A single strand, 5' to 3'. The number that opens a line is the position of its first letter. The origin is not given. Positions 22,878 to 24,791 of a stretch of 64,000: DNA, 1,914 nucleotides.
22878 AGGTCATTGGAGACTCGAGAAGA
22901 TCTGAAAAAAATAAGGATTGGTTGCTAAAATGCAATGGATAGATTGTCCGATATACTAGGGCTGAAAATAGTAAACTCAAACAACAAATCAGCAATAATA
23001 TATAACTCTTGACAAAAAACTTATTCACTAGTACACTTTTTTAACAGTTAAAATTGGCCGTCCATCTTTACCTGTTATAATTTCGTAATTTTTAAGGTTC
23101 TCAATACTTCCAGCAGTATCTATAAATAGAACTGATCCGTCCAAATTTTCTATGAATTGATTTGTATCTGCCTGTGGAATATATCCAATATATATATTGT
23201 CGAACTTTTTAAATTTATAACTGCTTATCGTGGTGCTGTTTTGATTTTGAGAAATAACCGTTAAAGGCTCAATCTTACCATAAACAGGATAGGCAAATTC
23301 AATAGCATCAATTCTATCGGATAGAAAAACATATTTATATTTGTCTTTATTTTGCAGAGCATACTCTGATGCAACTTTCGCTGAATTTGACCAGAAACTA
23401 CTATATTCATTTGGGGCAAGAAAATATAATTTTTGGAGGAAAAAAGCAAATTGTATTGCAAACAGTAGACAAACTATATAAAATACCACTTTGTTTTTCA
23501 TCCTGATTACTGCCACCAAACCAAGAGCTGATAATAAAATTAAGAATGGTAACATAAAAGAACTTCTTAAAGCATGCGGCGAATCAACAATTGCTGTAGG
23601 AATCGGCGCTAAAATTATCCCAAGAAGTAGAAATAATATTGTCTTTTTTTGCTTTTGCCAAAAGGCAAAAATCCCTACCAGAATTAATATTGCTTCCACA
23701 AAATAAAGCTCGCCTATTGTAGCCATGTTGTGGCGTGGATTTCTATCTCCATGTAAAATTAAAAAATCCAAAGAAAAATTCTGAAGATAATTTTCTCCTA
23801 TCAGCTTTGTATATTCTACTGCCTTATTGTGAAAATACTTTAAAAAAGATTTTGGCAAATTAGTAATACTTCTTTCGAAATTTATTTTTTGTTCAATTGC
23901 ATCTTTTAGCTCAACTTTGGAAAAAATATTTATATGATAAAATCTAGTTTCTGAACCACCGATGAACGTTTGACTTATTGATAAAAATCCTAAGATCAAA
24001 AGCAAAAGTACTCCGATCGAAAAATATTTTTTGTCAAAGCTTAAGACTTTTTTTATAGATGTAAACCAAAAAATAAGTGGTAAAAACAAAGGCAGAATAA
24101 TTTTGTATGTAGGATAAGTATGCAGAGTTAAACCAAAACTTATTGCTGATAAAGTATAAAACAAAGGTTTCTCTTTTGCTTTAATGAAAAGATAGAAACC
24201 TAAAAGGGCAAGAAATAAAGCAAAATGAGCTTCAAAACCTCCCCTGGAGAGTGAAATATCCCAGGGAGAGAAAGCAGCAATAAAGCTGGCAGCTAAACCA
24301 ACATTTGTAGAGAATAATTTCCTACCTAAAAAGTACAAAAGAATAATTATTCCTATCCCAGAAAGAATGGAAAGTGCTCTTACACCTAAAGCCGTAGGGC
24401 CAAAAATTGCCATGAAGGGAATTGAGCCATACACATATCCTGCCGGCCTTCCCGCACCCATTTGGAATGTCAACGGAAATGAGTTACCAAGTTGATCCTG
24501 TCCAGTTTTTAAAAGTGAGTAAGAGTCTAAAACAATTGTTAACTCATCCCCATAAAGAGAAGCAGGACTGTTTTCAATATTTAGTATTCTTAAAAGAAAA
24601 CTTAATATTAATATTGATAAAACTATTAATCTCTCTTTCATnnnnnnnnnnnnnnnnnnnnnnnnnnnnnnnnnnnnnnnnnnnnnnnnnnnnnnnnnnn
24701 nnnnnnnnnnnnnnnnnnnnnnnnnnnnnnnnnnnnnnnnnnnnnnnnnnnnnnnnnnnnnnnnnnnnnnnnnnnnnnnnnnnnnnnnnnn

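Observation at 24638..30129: Uncharacterised 'HDG(I/V)WH ... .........' membrane family, one copy fused to a large secreted domain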

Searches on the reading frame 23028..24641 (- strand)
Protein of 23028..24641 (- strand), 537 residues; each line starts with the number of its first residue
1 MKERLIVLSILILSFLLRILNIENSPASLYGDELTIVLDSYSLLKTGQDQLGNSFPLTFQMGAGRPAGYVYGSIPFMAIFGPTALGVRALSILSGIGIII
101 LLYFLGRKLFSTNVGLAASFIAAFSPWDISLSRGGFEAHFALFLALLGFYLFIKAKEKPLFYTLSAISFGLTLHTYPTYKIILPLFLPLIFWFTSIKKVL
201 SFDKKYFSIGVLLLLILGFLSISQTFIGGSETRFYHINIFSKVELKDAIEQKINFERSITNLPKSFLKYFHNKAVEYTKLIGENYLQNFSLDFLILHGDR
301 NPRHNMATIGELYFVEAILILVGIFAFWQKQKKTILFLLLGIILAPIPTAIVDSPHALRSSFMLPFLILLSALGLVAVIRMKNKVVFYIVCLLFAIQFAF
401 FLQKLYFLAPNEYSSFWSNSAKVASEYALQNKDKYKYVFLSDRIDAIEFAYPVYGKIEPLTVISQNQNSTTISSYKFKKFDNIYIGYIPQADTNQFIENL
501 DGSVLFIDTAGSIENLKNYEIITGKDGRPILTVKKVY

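Call 4: search_protein_families(library=pfam, proteins=[window:23028-24641:-], max_evalue=0.1)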
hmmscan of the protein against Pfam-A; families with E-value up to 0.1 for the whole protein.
window:23028-24641:- (537 aa): 2 families
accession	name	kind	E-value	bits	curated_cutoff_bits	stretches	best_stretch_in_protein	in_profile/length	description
PF13231.12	PMT_2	-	1.6e-09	38.6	26.1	1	76-216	13-152/160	Dolichyl-phosphate-mannose-protein mannosyltransferase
PF13567.11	DUF4131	-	0.015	15.5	31.6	1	361-448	6-97/165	Domain of unknown function (DUF4131)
